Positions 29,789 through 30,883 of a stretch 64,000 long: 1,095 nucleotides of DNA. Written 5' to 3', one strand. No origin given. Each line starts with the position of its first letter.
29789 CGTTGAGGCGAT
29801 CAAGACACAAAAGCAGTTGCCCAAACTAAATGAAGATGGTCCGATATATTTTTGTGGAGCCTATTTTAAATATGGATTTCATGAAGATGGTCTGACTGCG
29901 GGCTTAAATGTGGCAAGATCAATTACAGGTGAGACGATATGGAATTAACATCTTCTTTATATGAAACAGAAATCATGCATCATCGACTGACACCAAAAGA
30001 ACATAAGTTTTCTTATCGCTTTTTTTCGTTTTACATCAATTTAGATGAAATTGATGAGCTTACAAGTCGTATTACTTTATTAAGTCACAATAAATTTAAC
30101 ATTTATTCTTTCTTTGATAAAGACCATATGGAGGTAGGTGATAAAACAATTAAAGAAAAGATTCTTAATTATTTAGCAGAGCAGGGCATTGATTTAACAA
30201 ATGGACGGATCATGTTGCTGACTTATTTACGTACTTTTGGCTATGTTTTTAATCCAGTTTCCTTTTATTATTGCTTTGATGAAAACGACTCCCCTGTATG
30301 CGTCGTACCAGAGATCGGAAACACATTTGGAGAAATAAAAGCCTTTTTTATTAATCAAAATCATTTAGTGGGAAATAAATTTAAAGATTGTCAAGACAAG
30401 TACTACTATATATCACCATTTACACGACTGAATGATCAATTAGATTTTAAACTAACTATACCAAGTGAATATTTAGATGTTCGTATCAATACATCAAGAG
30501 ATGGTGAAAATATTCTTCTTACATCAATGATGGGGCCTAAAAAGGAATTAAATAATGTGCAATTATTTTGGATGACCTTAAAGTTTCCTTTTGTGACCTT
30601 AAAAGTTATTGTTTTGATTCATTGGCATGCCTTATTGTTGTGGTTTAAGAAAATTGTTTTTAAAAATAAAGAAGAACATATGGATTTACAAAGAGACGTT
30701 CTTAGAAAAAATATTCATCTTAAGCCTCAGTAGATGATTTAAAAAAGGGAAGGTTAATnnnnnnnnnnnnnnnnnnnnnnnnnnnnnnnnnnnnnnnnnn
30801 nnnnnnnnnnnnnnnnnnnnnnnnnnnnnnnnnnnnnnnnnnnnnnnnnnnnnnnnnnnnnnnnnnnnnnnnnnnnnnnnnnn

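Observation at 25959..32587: MarR-headed operon resembling a furan / methylated-fatty-acid (UfaM-UfaD-UfaO-like) lipid-modification cluster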

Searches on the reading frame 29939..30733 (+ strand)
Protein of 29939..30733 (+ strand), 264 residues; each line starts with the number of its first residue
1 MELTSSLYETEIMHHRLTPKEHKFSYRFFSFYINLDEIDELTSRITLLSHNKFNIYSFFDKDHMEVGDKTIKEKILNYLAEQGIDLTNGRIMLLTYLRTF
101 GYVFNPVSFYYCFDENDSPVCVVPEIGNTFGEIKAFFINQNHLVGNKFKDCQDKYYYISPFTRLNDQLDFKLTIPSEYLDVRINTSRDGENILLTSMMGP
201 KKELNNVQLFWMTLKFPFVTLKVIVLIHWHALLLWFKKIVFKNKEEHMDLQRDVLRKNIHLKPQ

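Call 3: search_protein_families(library=pfam, proteins=[window:29939-30733:+], max_evalue=0.01)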
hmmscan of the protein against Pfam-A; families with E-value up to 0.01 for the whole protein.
window:29939-30733:+ (264 aa): 1 family
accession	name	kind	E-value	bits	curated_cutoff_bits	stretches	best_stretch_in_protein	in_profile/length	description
PF07103.16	DUF1365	-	6.9e-69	232.5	25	1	7-246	1-234/235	Protein of unknown function (DUF1365)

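Call 7: search_protein_families(library=ncbifam, proteins=[window:29939-30733:+], max_evalue=0.001)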
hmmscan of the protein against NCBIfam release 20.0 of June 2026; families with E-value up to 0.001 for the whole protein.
window:29939-30733:+ (264 aa): 0 families

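Call 9: find_encoding_contigs(protein=window:29939-30733:+, flank=10000, max_places=6)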
Protein window:29939-30733:+ (264 aa): 1 contig read that carries it; 1 place shown.
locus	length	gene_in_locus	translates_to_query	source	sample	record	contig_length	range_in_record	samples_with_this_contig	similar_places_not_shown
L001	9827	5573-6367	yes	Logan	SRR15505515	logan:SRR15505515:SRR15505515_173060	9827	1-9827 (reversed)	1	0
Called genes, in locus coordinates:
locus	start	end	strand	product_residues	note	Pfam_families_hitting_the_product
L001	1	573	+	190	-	?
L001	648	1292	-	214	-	PF17837:4PPT_N, PF01648:ACPS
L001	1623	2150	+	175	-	PF22381:Staph_reg_Sar_Rot, PF01047:MarR, PF12802:MarR_2, PF13412:HTH_24 (weak), PF13463:HTH_27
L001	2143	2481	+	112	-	PF07343:DUF1475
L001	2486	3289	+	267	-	PF06966:DUF1295, PF02544:Steroid_dh (weak)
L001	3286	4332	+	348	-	PF02353:CMAS, PF05175:MTS, PF13489:Methyltransf_23, PF13847:Methyltransf_31, PF02390:Methyltransf_4, PF08241:Methyltransf_11, PF08242:Methyltransf_12, PF13649:Methyltransf_25, +2 more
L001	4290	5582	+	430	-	PF01593:Amino_oxidase, PF13450:NAD_binding_8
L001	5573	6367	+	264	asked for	PF07103:DUF1365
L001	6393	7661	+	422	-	PF02353:CMAS, PF13489:Methyltransf_23, PF08241:Methyltransf_11, PF08242:Methyltransf_12, PF13649:Methyltransf_25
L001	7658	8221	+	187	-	PF16036:Chalcone_3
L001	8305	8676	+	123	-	-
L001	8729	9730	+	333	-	PF13557:Phenol_MetA_deg (faint)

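Call 30: find_homologous_proteins(query=window:29939-30733:+, max_evalue=1e-20)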
Query window:29939-30733:+ (264 aa): 2692 proteins with E <= 1e-20 among 3069 candidates; the best 120 are listed.
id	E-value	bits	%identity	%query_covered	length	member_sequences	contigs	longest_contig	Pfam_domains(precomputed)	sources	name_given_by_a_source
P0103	2.1e-176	602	100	100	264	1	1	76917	PF07103.17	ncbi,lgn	-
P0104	9.2e-114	397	68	97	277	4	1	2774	PF07103.17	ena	-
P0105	2.8e-113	395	67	97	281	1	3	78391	PF07103.17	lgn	-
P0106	9.3e-113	394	65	97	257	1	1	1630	PF07103.17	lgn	-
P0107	5.6e-111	388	66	97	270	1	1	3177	PF07103.17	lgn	-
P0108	7.1e-110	384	64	96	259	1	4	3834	PF07103.17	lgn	-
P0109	2.0e-109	383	66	96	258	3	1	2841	PF07103.17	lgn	-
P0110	1.4e-108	380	66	92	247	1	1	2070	PF07103.17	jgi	jgi:DUF1365 family protein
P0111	1.7e-108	380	63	96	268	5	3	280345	PF07103.17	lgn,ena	-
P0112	1.6e-107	377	63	96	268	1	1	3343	PF07103.17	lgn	-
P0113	1.8e-107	376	64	96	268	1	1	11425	PF07103.17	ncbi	-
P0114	7.7e-106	371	61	97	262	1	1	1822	PF07103.17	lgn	-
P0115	1.9e-105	370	65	92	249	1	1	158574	PF07103.17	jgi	jgi:DUF1365 family protein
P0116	7.0e-105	368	63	96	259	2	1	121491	PF07103.17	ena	-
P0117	2.5e-104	366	64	92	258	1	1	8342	PF07103.17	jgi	jgi:DUF1365 family protein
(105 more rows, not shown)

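Call 32: find_related_loci(query=A2, collection=genome_contigs, flank=10000)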
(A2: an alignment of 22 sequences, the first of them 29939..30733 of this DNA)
Query A2 (264 aa) in genome_contigs; peptide patterns used: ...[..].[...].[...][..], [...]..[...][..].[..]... (x = any residue, [..] = any of these).
600 stretches matched a pattern (row limit reached: there are more); 577 encode a relative of the query (tblastn E <= 1e-3); the best 80 are kept; 80 distinct loci.
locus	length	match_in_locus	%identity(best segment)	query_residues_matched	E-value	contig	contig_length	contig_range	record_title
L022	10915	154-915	66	3-256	2e-112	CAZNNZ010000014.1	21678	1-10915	MAG TPA_asm: uncultured Planctomycetales bacterium isolate SRP278252_co2_854 genome assembly, contig: NODE_4876_length_2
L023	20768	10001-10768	54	1-256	9e-91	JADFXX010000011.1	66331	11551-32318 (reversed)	MAG: Candidatus Omnitrophota bacterium isolate nDJH2bin18 nDJH2_bin18_NODE_11_length_66331_cov_65.325917, whole genome s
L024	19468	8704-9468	54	2-256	3e-90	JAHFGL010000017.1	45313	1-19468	MAG: Candidatus Omnitrophota bacterium isolate nzgw314 NODE_853_length_45314_cov_4.846768, whole genome shotgun sequence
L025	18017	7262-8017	51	3-254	1e-88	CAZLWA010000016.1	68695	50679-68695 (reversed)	MAG TPA_asm: uncultured Bacteroidota bacterium isolate binchicken_co165_173 genome assembly, contig: k141_1505758, whole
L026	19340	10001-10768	52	1-256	2e-87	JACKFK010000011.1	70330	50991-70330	MAG: Candidatus Omnitrophota bacterium isolate HK-STAS-OMNI-3 HK-STAS-OMNI-3_11, whole genome shotgun sequence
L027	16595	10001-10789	49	1-257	8e-87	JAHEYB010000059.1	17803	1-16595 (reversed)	MAG: Bacteroidetes bacterium isolate nzgw118 NODE_3707_length_17804_cov_5.342702, whole genome shotgun sequence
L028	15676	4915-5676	50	1-254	5e-86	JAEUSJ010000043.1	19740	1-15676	MAG: bacterium isolate new MAG-300 NODE_43_length_19740_cov_7.299700, whole genome shotgun sequence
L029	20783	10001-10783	49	3-257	5e-86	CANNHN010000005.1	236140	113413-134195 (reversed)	MAG: Bacteroidetes bacterium isolate ZH-Jul18-109 genome assembly, contig: ZH-Jul18-C9-p2, whole genome shotgun sequence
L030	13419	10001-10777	48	3-261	2e-85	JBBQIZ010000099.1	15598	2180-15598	MAG: Chthoniobacterales bacterium isolate Co_metawrap_778 Cmw_778_k141_14373984_length_15598_cov_18.0000, whole genome s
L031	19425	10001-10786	48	2-257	2e-84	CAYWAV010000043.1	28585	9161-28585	MAG TPA_asm: uncultured Chitinophaga sp. isolate SRP128246_co1_111 genome assembly, contig: NODE_2822_length_28585_cov_1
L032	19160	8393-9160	46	3-258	4e-84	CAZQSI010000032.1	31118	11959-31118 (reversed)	MAG TPA_asm: uncultured Chitinophagaceae bacterium isolate SRP237561_co1_86 genome assembly, contig: NODE_2123_length_31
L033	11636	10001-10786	47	3-260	2e-83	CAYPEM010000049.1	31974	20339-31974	MAG TPA_asm: uncultured Chitinophagaceae bacterium isolate SRP292972_co2_148 genome assembly, contig: NODE_1254_length_3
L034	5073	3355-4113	47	2-254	8e-83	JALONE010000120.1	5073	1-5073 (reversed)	MAG: Bacteroidetes bacterium isolate Prado069 scaffold_42819, whole genome shotgun sequence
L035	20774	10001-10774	48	3-258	6e-83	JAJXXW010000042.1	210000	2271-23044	MAG: bacterium isolate BP6.bin43 NODE_70_length_210000_cov_4.135463, whole genome shotgun sequence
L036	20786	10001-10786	45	2-257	2e-82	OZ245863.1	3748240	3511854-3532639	MAG: Bacteroidia bacterium isolate 862c75a2-6996-4fe0-bbec-c80beff68386 genome assembly, chromosome: 1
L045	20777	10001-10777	47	5-262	2e-81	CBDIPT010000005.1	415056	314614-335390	MAG: Limisphaerales bacterium isolate CRY1-m2-bin11 genome assembly, contig: CRY1-CANU-47, whole genome shotgun sequence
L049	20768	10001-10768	46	1-256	2e-81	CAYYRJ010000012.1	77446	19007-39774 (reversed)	MAG TPA_asm: uncultured Planctomycetales bacterium isolate SRP278252_co1_150 genome assembly, contig: NODE_367_length_77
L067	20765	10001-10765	49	3-256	1e-79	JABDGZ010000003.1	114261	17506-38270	MAG: Candidatus Omnitrophota bacterium isolate BWOrgControl_Nextera71_MAG1 3300021028.a:Ga0206863_1003, whole genome sho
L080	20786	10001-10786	45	3-261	9e-79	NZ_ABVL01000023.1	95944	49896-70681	Chthoniobacter flavus Ellin428 ctg55, whole genome shotgun sequence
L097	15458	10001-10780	45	1-258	4e-77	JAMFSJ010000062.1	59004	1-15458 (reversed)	MAG: Methylacidimicrobium fagopyrum isolate NGEE_A_bin29 k127_1486440, whole genome shotgun sequence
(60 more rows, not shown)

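Call 41: search_protein_families(library=pfam, proteins=[L023:5617-6441:+, L024:3218-5116:+, L067:4736-5839:+, L067:6892-7689:+, L049:5940-6821:+, L029:4986-5714:+, L029:7614-8756:+, L029:3975-4871:-, L029:2738-3994:-, L029:2155-2736:-], max_evalue=0.0001)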
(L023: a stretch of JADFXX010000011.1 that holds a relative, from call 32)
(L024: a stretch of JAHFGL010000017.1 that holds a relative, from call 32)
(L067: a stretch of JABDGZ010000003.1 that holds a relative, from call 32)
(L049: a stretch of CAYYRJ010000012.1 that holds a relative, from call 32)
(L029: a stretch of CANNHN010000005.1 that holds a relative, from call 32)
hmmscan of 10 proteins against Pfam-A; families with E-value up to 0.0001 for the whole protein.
L023:5617-6441:+ (274 aa): 6 families
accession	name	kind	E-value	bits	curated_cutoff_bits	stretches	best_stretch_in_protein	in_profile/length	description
PF13426.13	PAS_9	-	9.9e-21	74.4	27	1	24-130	2-102/103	PAS domain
PF00989.32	PAS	-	2.3e-13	50.6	22.6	1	39-129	22-113/113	PAS fold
PF00196.25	GerE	-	9.1e-13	48.1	23.5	1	216-262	3-49/57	Bacterial regulatory proteins, luxR family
PF08447.18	PAS_3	-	3.2e-11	43.8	25.6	1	40-125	1-88/89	PAS fold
PF08448.16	PAS_4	-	4.1e-09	37.1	23.1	1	39-134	16-110/110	PAS fold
PF13188.13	PAS_8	-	2.6e-06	27.6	21.8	1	14-62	2-46/65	PAS domain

L024:3218-5116:+ (632 aa): 12 families
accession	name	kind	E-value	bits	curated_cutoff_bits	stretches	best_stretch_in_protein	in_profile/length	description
PF00515.34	TPR_1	-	6.9e-49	162.2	27.8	5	474-506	2-34/34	Tetratricopeptide repeat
PF07719.23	TPR_2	-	1.7e-37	124.9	27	4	474-505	2-33/34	Tetratricopeptide repeat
PF13414.12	TPR_11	-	1.4e-29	102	26.8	3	413-454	1-42/42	TPR repeat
PF13181.12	TPR_8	-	3.6e-29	98.8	25.7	3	474-505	2-33/34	Tetratricopeptide repeat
PF13431.12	TPR_17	-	2.7e-24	83.8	24.4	2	429-460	2-33/34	Tetratricopeptide repeat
PF13424.12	TPR_12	-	1.2e-20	73.9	30.1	3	509-571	5-76/77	Tetratricopeptide repeat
PF13371.12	TPR_9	-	1.7e-20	73.2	35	1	481-539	3-61/73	Tetratricopeptide repeat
PF13432.12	TPR_16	-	1.4e-15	57.9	32.7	1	412-467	3-58/65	Tetratricopeptide repeat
PF13428.12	TPR_14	-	4.5e-11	42.7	23.5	0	411-446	6-41/44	Tetratricopeptide repeat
PF25575.1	TPR_BSK1_C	-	1.8e-07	31.5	42.2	0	554-603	56-106/118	Serine/threonine-protein kinase BSK1-like, TPR repeats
PF14559.12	TPR_19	-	2.1e-07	31.6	25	0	419-472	4-57/68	Tetratricopeptide repeat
PF13374.12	TPR_10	-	2.6e-05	24.5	27.5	0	406-435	2-31/42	Tetratricopeptide repeat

L067:4736-5839:+ (367 aa): 3 families
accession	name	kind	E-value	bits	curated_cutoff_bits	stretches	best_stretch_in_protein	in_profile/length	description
PF12698.13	ABC2_membrane_3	-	5.4e-54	184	31.6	1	22-359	8-346/347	ABC-2 family transporter protein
PF01061.29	ABC2_membrane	-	4.7e-30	105.1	26.9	1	170-331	46-210/211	ABC-2 type transporter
PF12679.13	ABC2_membrane_2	-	1.4e-23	84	27.2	1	5-365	1-281/283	ABC-2 family transporter protein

L067:6892-7689:+ (265 aa): 2 families
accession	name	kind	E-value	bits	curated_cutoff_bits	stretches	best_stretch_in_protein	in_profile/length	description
PF13472.12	Lipase_GDSL_2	-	2.4e-15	57.9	32.9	1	77-245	1-178/178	GDSL-like Lipase/Acylhydrolase family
PF00657.28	Lipase_GDSL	-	6.5e-11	43.2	23.6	1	75-246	1-204/208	GDSL-like Lipase/Acylhydrolase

L049:5940-6821:+ (293 aa): 6 families
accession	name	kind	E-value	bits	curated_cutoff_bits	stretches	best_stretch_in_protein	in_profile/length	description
PF13426.13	PAS_9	-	2.1e-17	63.7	27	1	37-143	3-103/103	PAS domain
PF00989.32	PAS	-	7.2e-13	49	22.6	1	51-141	22-113/113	PAS fold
PF00196.25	GerE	-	6.8e-12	45.3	23.5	1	234-282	2-50/57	Bacterial regulatory proteins, luxR family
PF08448.16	PAS_4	-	1.1e-08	35.8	23.1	1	51-145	16-109/110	PAS fold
PF08447.18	PAS_3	-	1.3e-08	35.5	25.6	1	52-137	1-88/89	PAS fold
PF13188.13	PAS_8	-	3.4e-07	30.4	21.8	1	26-74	2-46/65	PAS domain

L029:4986-5714:+ (242 aa): 1 family
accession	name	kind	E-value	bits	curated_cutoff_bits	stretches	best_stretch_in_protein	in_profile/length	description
PF00487.30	FA_desaturase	-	7.3e-15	55.9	29.7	1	5-220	5-230/253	Fatty acid desaturase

L029:7614-8756:+ (380 aa): 8 families
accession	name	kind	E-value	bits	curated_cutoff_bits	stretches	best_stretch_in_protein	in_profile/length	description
PF20434.5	BD-FAE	-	7.3e-45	153.6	26.8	1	144-335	5-215/215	BD-FAE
PF07859.19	Abhydrolase_3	-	3.5e-23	82.9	25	1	155-354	1-208/210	alpha/beta hydrolase fold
PF00326.27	Peptidase_S9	-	2.5e-12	47.2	22.6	1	177-354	9-189/213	Prolyl oligopeptidase family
PF00561.26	Abhydrolase_1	-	2.1e-07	31.3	25.8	0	155-269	3-105/245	alpha/beta hydrolase fold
PF12146.15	Hydrolase_4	-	5.3e-06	26.3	27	0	154-260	6-110/239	Serine aminopeptidase, S33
PF01738.24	DLH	-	3.3e-05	24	21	0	205-353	77-187/217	Dienelactone hydrolase family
PF00135.34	COesterase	-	5.6e-05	22.7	27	0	145-269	93-229/515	Carboxylesterase family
PF02230.22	Abhydrolase_2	-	9.7e-05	22.7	23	0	202-255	83-135/217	Phospholipase/Carboxylesterase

L029:3975-4871:- (298 aa): 1 family
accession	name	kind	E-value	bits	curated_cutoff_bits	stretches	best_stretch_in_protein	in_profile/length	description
PF00582.32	Usp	-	6.1e-22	79.1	24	2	21-139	2-139/141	Universal stress protein family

L029:2738-3994:- (418 aa): 1 family
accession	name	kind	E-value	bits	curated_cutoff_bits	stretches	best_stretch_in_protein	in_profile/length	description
PF00999.27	Na_H_Exchanger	-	6.5e-58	196.8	26.2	1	30-412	7-372/375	Sodium/hydrogen exchanger, transmembrane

L029:2155-2736:- (193 aa): 1 family
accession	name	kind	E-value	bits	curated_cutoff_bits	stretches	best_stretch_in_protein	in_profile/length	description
PF06175.17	MiaE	-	8.8e-43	146.9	27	1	4-192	10-198/199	tRNA-(MS[2]IO[6]A)-hydroxylase (MiaE)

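Call 42: search_protein_families(library=pfam, proteins=[L045:7712-8692:+, L045:12430-12948:+, L045:6436-7491:+, L045:14694-15677:+, L080:7599-8705:+, L080:6013-6627:+, L097:6951-7610:-, L097:6154-6954:-, L025:5257-5982:+, L025:2300-3046:+], max_evalue=0.0001)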
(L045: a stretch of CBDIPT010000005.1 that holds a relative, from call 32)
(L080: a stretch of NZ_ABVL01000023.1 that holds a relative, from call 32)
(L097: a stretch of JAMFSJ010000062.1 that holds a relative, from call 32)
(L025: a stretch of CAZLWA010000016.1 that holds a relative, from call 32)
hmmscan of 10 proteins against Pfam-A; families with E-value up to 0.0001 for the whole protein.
L045:7712-8692:+ (326 aa): 1 family
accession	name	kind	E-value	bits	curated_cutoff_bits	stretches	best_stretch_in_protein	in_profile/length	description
PF00487.30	FA_desaturase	-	2.2e-15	57.6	29.7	1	65-290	2-234/253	Fatty acid desaturase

L045:12430-12948:+ (172 aa): 1 family
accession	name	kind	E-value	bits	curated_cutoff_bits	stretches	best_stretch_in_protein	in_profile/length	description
PF09835.14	DUF2062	-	5.6e-11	43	27.4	1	37-171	13-144/147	Uncharacterized protein conserved in bacteria (DUF2062)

L045:6436-7491:+ (351 aa): 2 families
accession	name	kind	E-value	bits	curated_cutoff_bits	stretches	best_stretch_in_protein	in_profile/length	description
PF02769.27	AIRS_C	-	3.7e-28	99.1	23.1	1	175-347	1-151/156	AIR synthase related protein, C-terminal domain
PF00586.29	AIRS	-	1.2e-23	84.1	24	1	58-162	15-112/112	AIR synthase related protein, N-terminal domain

L045:14694-15677:+ (327 aa): 9 families
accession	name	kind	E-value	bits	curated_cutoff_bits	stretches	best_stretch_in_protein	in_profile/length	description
PF21033.3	RMD1-3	-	7.7e-15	55.2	26.7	1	110-319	18-228/235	Regulator of microtubule dynamics protein 1-3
PF13414.12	TPR_11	-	4.6e-10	39.5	26.8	0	112-138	9-35/42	TPR repeat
PF13428.12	TPR_14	-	7.9e-09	35.8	23.5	0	98-139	2-43/44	Tetratricopeptide repeat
PF13432.12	TPR_16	-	2e-08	35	32.7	0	256-307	13-64/65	Tetratricopeptide repeat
PF13431.12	TPR_17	-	2.8e-07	30.7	24.4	0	210-228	3-21/34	Tetratricopeptide repeat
PF07719.23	TPR_2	-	1.1e-06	28.7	27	0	257-272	18-33/34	Tetratricopeptide repeat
PF14559.12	TPR_19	-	3.7e-06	27.6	25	0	254-305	5-56/68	Tetratricopeptide repeat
PF00515.34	TPR_1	-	3.6e-05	23.8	27.8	0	257-271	18-32/34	Tetratricopeptide repeat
PF13181.12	TPR_8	-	9.3e-05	22.7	25.7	0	253-271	14-32/34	Tetratricopeptide repeat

L080:7599-8705:+ (368 aa): 1 family
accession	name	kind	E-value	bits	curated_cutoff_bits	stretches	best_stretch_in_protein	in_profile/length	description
PF00487.30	FA_desaturase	-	1.4e-18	68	29.7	1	106-319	4-227/253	Fatty acid desaturase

L080:6013-6627:+ (204 aa): 1 family
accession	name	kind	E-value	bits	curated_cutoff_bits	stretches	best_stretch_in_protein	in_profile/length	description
PF07963.17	N_methyl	-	1.7e-09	37.3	21.2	1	9-34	2-27/27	Prokaryotic N-terminal methylation motif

L097:6951-7610:- (219 aa): 4 families
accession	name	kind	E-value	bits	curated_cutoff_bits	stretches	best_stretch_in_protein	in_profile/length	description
PF04542.20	Sigma70_r2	-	2.1e-18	66.3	24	1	59-127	2-71/71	Sigma-70 region 2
PF08281.18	Sigma70_r4_2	-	2.7e-13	49.8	25.7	1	160-211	3-54/54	Sigma-70, region 4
PF04545.22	Sigma70_r4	-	6.2e-13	48.5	24.1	1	164-212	1-49/50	Sigma-70, region 4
PF07638.17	Sigma70_ECF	-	1.7e-06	28.5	21.1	1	42-205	6-173/185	ECF sigma factor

L097:6154-6954:- (266 aa): 1 family
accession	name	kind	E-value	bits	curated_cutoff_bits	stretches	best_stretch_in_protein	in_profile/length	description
PF10099.14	RskA_C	-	3.6e-18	66.5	29.4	1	100-257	6-130/135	Anti-sigma-K factor rskA, C-terminal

L025:5257-5982:+ (241 aa): 0 families

L025:2300-3046:+ (248 aa): 1 family
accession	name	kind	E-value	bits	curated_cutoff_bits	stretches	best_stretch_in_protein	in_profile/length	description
PF00487.30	FA_desaturase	-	8.1e-11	42.6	29.7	1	11-231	10-239/253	Fatty acid desaturase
